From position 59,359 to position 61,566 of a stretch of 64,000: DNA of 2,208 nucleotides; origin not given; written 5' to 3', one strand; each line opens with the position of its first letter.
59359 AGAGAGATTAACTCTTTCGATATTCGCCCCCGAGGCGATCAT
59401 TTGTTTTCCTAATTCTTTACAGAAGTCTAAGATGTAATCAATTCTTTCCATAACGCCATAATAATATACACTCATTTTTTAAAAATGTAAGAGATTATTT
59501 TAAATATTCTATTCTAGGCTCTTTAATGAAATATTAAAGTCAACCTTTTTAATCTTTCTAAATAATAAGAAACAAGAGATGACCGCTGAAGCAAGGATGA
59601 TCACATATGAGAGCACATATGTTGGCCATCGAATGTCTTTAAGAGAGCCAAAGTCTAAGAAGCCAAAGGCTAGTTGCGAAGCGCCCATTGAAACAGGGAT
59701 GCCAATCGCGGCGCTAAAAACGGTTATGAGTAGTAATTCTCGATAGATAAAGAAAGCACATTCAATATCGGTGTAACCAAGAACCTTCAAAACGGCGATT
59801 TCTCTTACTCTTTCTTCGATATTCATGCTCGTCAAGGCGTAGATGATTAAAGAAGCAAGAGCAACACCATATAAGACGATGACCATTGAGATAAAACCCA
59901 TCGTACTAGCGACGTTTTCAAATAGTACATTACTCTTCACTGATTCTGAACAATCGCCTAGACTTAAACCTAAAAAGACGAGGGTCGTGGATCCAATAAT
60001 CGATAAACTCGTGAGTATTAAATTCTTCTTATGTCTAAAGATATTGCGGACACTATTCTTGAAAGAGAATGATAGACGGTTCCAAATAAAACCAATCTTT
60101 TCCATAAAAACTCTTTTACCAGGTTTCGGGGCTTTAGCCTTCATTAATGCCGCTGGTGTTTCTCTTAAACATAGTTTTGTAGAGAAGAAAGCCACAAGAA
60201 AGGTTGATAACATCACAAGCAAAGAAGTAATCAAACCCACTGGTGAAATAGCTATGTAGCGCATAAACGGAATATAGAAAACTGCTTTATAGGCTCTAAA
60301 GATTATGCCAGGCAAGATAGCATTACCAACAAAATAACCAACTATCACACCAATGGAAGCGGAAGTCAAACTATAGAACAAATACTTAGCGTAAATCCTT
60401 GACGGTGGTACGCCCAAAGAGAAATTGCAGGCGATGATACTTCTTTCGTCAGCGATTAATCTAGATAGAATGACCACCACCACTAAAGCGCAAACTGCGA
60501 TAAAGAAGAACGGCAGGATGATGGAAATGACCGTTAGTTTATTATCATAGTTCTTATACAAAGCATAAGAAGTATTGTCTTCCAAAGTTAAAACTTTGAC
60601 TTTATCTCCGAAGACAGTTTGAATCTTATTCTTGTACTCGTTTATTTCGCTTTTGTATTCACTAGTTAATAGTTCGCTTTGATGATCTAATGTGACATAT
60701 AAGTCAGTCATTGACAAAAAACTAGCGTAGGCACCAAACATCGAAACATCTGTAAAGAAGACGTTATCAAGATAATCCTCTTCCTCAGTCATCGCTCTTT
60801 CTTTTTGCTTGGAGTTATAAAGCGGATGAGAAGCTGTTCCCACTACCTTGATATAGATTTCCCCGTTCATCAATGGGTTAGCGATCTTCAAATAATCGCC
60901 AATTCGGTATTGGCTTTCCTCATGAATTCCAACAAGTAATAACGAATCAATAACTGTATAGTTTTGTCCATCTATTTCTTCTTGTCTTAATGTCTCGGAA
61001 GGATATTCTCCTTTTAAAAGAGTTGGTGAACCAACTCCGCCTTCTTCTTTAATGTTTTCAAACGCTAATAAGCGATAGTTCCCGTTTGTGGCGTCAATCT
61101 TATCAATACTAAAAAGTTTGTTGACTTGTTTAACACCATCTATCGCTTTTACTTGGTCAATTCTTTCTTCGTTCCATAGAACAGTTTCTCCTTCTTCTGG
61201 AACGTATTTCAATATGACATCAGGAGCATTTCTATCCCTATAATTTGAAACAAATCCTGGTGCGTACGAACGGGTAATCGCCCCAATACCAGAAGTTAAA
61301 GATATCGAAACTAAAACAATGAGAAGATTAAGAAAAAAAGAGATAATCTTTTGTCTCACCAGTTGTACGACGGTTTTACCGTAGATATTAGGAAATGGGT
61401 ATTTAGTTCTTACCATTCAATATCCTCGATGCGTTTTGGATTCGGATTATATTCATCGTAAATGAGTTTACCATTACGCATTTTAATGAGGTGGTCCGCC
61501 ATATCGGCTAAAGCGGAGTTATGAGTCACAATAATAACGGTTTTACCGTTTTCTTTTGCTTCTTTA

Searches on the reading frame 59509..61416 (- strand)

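Call 10: search_protein_families(library=pfam, proteins=[window:59509-61416:-], max_evalue=0.001)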
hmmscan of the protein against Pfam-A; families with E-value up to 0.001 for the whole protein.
window:59509-61416:- (635 aa): 1 family
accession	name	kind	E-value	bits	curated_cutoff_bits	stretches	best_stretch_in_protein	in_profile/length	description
PF02687.27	FtsX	-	1.9e-20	73.5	25.5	2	512-625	2-118/120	FtsX-like permease C-terminal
